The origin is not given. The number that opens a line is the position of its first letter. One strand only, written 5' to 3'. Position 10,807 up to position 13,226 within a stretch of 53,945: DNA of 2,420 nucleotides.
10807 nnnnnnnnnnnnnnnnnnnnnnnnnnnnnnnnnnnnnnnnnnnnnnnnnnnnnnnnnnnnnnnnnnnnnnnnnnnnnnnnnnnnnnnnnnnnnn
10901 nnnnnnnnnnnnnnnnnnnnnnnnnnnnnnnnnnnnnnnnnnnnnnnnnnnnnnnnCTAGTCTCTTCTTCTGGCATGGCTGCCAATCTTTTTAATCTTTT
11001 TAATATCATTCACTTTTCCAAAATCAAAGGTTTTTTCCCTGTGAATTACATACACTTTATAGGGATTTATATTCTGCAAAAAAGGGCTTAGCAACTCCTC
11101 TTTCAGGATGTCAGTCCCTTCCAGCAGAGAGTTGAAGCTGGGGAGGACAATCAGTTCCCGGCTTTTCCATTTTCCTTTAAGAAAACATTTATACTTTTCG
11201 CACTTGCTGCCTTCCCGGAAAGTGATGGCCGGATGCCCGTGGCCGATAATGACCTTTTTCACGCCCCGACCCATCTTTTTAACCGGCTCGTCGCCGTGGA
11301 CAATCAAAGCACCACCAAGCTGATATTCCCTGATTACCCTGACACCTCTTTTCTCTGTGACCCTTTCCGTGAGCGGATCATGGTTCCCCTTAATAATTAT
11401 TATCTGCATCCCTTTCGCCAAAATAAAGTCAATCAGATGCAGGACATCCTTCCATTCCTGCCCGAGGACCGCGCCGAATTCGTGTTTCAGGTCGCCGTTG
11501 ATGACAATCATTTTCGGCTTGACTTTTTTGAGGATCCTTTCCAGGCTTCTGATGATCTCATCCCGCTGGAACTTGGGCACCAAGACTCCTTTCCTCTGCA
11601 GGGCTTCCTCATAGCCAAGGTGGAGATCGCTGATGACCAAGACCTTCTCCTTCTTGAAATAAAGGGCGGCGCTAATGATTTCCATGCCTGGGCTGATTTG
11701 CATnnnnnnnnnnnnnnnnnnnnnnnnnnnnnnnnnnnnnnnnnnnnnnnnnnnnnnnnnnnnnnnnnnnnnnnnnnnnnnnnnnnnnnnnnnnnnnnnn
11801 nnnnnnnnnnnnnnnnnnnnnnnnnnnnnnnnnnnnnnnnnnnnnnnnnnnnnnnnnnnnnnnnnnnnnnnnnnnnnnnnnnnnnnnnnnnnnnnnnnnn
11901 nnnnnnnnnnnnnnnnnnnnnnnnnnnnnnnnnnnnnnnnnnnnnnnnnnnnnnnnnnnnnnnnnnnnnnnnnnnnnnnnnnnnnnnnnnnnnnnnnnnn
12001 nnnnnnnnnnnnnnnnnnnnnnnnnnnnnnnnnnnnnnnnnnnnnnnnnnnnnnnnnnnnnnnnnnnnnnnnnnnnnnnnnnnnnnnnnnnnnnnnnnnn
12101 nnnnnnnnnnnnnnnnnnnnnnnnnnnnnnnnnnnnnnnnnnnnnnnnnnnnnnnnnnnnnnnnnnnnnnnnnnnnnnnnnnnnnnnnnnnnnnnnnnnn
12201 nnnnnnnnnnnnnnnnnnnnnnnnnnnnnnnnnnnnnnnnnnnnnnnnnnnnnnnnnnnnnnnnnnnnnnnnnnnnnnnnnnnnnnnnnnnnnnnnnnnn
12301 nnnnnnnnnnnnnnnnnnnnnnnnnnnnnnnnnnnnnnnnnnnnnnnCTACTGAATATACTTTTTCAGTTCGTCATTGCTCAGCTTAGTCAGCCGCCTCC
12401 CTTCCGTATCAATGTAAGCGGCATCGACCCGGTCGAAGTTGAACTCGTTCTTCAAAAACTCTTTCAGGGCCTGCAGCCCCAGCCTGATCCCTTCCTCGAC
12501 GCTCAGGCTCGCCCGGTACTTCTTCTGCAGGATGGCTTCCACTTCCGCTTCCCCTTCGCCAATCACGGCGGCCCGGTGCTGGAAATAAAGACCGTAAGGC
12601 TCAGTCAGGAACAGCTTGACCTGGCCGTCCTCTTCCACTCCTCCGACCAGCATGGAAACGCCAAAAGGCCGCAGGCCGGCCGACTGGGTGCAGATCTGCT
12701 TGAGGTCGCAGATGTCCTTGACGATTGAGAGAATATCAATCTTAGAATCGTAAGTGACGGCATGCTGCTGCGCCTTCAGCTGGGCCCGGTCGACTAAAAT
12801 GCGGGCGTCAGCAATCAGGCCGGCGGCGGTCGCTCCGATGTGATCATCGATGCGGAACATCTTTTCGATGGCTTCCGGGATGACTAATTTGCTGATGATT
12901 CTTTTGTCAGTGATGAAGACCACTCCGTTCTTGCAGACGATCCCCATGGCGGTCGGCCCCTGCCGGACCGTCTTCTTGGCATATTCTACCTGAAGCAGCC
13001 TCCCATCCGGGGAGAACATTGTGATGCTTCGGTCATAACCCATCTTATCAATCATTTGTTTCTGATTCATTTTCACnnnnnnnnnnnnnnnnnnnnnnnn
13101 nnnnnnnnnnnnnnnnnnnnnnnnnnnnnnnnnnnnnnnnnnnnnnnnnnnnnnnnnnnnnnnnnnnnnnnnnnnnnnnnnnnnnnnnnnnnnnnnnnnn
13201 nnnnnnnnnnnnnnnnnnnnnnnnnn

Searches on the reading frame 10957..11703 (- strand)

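Call 96: search_protein_families(library=pfam, proteins=[window:10957-11703:-], max_evalue=0.0001)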
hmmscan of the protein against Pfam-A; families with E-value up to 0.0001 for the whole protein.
window:10957-11703:- (248 aa): 2 families
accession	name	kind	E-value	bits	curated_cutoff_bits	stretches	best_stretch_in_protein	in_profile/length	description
PF00149.33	Metallophos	-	6.1e-12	46.8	21.5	1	20-208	2-174/191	Calcineurin-like phosphoesterase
PF12850.12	Metallophos_2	-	3.1e-05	24.5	27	1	20-163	2-123/154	Calcineurin-like phosphoesterase superfamily domain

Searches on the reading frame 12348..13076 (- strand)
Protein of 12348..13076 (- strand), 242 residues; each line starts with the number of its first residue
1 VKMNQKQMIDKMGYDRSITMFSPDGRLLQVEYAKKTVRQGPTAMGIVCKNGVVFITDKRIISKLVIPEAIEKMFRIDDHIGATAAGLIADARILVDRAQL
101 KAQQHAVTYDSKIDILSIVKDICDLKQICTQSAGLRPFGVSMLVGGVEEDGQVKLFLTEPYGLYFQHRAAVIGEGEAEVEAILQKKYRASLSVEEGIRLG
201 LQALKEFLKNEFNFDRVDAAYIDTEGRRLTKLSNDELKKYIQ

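Call 96: search_protein_families(library=pfam, proteins=[window:12348-13076:-], max_evalue=0.0001)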
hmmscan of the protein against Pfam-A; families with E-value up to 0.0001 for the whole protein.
window:12348-13076:- (242 aa): 2 families
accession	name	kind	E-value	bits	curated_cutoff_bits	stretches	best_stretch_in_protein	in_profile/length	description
PF00227.31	Proteasome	-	3.5e-51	174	22.4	1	37-222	1-189/189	Proteasome subunit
PF10584.14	Proteasome_A_N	-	5.8e-13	48.7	27.7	1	14-35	1-22/23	Proteasome subunit A N-terminal signature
